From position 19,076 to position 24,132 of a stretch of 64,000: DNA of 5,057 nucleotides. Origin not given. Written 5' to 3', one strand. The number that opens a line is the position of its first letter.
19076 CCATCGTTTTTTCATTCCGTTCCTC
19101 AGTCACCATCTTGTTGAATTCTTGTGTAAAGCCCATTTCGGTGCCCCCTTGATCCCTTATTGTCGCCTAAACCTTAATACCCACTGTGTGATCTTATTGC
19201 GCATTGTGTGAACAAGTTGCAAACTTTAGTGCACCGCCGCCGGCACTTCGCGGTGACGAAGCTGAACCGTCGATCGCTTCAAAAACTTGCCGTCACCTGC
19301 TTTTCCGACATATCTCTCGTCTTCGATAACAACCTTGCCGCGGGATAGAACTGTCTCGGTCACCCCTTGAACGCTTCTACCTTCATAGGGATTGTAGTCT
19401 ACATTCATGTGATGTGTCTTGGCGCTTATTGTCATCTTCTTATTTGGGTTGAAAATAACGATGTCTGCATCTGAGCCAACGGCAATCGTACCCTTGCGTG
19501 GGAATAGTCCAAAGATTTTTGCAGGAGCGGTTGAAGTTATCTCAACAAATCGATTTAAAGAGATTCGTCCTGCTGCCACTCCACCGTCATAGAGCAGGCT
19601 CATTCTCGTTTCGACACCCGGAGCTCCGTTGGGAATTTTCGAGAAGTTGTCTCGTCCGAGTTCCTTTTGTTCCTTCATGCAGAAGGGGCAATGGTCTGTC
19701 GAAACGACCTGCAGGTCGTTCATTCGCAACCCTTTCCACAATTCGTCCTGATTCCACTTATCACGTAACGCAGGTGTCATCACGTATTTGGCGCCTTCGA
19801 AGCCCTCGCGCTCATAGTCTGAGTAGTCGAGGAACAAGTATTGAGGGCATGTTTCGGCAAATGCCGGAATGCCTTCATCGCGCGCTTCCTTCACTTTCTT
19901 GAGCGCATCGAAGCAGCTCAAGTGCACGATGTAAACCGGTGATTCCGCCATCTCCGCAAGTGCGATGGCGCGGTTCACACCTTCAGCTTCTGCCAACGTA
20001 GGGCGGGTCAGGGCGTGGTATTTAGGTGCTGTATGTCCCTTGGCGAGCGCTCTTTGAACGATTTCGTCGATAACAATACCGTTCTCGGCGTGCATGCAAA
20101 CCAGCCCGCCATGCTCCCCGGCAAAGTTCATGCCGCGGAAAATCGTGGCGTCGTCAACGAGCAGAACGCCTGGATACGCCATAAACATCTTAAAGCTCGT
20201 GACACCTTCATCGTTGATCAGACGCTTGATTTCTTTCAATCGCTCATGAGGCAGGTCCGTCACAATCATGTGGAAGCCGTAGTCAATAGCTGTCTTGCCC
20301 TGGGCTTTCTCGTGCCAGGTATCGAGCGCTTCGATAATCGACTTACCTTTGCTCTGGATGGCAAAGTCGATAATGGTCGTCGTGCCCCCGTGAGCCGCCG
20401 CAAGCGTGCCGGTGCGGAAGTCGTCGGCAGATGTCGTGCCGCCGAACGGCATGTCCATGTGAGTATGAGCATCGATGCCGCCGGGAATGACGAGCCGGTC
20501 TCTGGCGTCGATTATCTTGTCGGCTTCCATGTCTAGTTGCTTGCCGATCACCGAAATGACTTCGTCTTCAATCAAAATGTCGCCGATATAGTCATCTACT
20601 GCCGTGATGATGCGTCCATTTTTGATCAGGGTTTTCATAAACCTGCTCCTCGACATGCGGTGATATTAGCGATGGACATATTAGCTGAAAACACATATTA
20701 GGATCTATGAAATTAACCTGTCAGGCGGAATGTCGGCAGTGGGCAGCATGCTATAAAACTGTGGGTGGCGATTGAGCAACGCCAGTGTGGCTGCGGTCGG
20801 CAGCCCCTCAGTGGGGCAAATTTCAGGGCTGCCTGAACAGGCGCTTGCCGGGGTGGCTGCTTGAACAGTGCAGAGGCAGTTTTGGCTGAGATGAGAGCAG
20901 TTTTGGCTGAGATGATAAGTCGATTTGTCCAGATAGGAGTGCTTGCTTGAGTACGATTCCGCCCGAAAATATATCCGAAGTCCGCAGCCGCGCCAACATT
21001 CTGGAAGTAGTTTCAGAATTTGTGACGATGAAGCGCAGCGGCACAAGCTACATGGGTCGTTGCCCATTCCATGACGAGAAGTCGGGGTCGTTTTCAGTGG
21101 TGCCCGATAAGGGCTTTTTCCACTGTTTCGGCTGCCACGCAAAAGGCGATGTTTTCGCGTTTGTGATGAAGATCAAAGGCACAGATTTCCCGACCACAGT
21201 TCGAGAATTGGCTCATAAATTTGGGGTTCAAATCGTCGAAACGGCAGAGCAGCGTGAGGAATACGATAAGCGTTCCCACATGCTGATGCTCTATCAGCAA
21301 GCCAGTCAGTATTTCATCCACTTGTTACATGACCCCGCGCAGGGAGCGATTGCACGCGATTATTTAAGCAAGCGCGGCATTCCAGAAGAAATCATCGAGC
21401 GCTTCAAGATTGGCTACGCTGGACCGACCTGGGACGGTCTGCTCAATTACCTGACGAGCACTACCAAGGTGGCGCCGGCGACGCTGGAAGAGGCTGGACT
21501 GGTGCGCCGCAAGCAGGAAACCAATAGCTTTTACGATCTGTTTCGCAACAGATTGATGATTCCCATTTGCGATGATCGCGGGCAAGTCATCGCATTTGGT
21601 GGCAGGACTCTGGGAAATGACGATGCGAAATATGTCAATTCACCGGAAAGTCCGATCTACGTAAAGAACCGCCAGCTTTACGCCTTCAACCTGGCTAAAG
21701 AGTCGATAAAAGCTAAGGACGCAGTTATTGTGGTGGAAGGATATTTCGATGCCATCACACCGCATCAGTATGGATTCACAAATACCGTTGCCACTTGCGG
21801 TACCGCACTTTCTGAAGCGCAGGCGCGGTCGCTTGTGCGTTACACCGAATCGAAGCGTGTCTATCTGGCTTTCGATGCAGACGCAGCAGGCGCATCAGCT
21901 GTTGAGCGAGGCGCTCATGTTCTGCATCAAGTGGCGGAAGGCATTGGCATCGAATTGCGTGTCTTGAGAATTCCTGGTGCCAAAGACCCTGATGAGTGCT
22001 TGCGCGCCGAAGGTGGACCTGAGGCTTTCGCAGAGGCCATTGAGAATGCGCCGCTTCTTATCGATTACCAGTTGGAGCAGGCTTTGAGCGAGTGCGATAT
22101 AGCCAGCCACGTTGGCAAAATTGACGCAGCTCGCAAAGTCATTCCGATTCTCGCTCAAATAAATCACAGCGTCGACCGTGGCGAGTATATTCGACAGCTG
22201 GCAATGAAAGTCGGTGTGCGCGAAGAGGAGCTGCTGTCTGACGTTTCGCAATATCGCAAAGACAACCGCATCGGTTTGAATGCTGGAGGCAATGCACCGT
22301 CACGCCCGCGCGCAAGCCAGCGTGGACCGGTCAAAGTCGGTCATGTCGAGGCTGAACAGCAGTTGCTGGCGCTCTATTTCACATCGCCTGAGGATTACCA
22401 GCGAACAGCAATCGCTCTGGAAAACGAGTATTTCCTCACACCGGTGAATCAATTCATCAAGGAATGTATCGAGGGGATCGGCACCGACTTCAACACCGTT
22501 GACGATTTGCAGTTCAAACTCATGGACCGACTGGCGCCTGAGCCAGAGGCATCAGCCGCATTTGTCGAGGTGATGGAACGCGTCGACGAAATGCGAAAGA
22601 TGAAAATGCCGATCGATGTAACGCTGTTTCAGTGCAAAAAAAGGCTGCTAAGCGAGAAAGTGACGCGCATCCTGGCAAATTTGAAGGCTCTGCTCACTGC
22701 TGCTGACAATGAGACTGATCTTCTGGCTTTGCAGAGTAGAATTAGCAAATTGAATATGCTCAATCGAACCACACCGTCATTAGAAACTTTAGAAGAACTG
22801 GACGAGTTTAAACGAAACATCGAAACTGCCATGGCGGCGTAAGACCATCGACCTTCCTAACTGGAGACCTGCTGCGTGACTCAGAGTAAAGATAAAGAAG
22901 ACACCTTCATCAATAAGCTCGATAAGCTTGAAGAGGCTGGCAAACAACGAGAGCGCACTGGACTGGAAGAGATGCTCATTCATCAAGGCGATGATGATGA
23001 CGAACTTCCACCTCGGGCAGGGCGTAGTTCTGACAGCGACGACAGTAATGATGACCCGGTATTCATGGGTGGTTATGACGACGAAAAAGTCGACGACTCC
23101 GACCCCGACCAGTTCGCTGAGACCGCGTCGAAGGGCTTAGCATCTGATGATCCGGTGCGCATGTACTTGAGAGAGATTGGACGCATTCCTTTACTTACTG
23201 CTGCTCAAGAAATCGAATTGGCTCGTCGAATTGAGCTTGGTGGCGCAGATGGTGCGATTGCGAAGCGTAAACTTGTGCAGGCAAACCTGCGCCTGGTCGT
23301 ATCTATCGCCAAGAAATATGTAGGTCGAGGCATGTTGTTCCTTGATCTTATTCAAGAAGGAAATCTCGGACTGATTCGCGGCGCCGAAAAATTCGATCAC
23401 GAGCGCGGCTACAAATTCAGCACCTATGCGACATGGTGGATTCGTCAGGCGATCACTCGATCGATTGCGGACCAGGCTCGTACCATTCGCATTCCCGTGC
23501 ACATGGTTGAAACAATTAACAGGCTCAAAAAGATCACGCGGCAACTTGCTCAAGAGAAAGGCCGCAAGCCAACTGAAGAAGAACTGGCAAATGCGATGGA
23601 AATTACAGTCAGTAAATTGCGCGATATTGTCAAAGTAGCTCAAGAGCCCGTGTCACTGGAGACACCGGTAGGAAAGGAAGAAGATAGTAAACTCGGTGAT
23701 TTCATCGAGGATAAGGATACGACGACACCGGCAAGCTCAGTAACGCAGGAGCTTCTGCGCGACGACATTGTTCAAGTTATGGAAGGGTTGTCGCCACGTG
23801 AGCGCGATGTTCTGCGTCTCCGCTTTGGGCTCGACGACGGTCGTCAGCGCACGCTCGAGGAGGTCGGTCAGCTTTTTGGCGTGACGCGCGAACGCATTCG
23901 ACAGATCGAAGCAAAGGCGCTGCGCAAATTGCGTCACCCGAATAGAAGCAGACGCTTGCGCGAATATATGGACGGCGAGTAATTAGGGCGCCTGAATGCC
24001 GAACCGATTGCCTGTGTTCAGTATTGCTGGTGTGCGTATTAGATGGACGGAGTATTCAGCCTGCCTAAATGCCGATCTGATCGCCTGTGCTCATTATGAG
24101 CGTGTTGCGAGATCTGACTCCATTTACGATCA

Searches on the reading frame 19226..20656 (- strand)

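Call 54: search_protein_families(library=pfam, proteins=[window:19226-20656:-], max_evalue=0.00001)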
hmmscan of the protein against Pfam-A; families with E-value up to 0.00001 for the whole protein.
window:19226-20656:- (476 aa): 2 families
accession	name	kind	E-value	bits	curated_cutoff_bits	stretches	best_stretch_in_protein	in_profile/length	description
PF01979.26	Amidohydro_1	-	2.8e-25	89.7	25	1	55-443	1-345/345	Amidohydrolase family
PF07969.17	Amidohydro_3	-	4.2e-15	56.6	29.7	1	363-443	405-471/472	Amidohydrolase family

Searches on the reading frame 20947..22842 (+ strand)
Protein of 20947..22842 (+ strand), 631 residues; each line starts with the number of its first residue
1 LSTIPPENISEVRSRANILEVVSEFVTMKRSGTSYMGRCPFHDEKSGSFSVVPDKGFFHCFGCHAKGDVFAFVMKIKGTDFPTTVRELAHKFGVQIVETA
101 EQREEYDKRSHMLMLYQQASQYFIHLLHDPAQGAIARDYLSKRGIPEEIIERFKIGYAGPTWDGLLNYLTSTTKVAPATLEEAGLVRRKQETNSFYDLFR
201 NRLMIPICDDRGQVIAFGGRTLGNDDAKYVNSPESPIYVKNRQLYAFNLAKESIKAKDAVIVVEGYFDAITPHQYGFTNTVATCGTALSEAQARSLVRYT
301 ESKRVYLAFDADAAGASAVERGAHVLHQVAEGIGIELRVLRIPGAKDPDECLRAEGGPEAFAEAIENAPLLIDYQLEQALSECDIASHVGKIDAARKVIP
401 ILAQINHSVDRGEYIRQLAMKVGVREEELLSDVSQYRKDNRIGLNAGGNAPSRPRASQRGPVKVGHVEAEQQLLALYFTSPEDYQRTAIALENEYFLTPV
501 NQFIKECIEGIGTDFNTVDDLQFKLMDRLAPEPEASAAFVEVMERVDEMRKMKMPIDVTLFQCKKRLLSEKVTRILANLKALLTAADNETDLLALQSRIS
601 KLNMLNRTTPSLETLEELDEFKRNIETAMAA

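Call 8: search_protein_families(library=pfam, proteins=[window:20947-22842:+], max_evalue=0.001)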
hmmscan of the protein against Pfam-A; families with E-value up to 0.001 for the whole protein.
window:20947-22842:+ (631 aa): 7 families
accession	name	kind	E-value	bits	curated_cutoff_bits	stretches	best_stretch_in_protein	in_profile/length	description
PF08275.17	DNAG_N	-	2.1e-38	131.8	26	1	123-251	2-128/128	DNA primase catalytic core, N-terminal domain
PF01807.25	Zn_ribbon_DnaG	-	6.1e-33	113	24.9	1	6-98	3-95/98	CHC2 zinc finger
PF13155.12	Toprim_2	-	5.2e-20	72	22.1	1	261-352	1-88/88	Toprim-like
PF13662.12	Toprim_4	-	4.7e-16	59.2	25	1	259-325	2-73/85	Toprim domain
PF10410.14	DnaB_bind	-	1.1e-12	48.4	20.6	1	372-427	1-56/56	DnaB-helicase binding domain of primase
PF01751.28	Toprim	-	2.6e-11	44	23.1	1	260-332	2-86/96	Toprim domain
PF13362.12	Toprim_3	-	8.9e-06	26.5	27.2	1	260-356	2-93/95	Toprim domain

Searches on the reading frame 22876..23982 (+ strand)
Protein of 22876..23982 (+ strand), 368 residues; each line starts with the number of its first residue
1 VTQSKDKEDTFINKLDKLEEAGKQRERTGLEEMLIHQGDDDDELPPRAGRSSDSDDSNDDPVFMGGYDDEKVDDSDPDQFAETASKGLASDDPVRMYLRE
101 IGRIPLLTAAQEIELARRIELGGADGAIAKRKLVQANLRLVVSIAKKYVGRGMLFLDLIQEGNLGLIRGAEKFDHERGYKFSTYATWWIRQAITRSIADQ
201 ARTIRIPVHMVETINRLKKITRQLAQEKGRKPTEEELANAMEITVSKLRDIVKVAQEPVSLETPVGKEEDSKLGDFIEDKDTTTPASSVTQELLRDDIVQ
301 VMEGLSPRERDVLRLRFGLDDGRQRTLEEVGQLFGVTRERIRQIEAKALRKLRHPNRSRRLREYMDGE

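Call 8: search_protein_families(library=pfam, proteins=[window:22876-23982:+], max_evalue=0.001)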
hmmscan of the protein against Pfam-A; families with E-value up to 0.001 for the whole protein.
window:22876-23982:+ (368 aa): 4 families
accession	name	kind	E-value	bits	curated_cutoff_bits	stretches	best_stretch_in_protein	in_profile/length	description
PF04539.22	Sigma70_r3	-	3.7e-28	97.9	25.3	1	212-288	1-77/78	Sigma-70 region 3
PF04542.20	Sigma70_r2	-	1.9e-24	85.7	24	1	133-203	1-71/71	Sigma-70 region 2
PF04545.22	Sigma70_r4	-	4.4e-20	71.4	24.1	1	302-354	2-50/50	Sigma-70, region 4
PF00140.25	Sigma70_r1_2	-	9.5e-18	64.3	22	1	92-123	1-32/34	Sigma-70 factor, region 1.2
